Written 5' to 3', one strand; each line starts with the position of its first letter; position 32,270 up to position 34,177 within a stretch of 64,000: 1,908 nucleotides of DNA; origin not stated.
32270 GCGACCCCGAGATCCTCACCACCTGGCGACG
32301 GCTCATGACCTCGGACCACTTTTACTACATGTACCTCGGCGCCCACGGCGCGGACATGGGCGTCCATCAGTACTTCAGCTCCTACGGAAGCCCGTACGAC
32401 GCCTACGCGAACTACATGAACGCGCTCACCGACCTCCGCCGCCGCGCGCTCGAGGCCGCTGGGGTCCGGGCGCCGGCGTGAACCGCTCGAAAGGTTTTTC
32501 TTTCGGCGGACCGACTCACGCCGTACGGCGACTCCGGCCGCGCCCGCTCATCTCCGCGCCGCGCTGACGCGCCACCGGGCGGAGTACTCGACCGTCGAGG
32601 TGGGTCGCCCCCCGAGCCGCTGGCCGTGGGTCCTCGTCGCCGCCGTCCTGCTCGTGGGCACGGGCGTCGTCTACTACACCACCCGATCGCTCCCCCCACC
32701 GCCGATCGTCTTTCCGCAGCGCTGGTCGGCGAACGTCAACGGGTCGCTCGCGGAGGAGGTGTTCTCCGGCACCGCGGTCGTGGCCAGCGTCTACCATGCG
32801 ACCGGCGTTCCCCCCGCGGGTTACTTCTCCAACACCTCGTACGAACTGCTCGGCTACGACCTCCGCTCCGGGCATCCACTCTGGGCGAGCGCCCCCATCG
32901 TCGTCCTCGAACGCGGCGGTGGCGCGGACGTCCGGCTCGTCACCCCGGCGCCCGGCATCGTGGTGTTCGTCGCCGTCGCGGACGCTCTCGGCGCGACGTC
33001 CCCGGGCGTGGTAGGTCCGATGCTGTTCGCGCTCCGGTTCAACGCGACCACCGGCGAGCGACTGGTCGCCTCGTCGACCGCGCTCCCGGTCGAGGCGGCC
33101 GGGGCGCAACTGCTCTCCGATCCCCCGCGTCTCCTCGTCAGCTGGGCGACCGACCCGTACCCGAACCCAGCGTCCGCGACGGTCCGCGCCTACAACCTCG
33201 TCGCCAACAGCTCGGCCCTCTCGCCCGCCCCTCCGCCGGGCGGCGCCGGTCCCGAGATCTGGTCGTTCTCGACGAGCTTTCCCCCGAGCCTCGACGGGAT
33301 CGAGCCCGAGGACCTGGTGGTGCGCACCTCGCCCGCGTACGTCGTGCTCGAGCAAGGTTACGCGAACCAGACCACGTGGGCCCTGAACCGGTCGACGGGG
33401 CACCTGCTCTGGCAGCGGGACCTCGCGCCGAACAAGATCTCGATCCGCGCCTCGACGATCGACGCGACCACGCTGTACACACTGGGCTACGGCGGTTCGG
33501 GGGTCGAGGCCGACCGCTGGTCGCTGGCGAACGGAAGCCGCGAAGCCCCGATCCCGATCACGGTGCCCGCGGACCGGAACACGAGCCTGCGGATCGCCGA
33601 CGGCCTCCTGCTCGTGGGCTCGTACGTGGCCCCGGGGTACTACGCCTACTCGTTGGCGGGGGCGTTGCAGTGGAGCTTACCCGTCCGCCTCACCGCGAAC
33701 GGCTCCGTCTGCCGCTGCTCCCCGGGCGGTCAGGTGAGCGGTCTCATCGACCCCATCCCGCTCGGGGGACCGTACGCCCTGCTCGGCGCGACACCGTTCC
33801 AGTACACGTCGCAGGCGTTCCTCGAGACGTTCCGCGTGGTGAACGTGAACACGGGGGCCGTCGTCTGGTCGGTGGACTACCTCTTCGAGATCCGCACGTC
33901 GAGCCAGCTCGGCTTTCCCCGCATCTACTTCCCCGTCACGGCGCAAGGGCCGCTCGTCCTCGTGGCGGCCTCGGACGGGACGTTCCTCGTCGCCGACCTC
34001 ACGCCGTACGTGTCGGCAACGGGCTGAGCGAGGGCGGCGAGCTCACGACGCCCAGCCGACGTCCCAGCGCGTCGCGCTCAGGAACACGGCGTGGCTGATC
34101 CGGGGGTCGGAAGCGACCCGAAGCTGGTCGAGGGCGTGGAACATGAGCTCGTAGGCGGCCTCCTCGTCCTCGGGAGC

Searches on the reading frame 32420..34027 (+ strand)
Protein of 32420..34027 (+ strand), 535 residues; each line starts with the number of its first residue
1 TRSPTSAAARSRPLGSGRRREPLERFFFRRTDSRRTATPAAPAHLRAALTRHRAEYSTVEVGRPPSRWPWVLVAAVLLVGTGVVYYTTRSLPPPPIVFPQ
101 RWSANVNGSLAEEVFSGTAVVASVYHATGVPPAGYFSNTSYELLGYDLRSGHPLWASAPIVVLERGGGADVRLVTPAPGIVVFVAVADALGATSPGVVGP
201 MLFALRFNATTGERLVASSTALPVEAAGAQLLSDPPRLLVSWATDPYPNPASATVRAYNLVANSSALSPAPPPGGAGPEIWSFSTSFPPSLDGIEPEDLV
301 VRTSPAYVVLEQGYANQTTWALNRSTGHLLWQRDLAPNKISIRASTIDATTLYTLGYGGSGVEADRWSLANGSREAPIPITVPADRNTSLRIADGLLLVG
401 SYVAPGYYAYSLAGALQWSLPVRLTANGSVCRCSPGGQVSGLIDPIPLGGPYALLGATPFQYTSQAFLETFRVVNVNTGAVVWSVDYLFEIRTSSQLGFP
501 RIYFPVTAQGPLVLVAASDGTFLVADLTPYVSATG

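Call 12: search_protein_families(library=pfam, proteins=[window:32420-34027:+])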
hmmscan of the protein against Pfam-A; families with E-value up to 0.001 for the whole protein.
window:32420-34027:+ (535 aa): 1 family
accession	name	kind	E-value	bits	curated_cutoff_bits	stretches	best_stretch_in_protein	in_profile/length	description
PF13360.13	PQQ_2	-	0.00051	20.2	27.6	0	310-374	80-140/233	Outer membrane protein assembly factor BamB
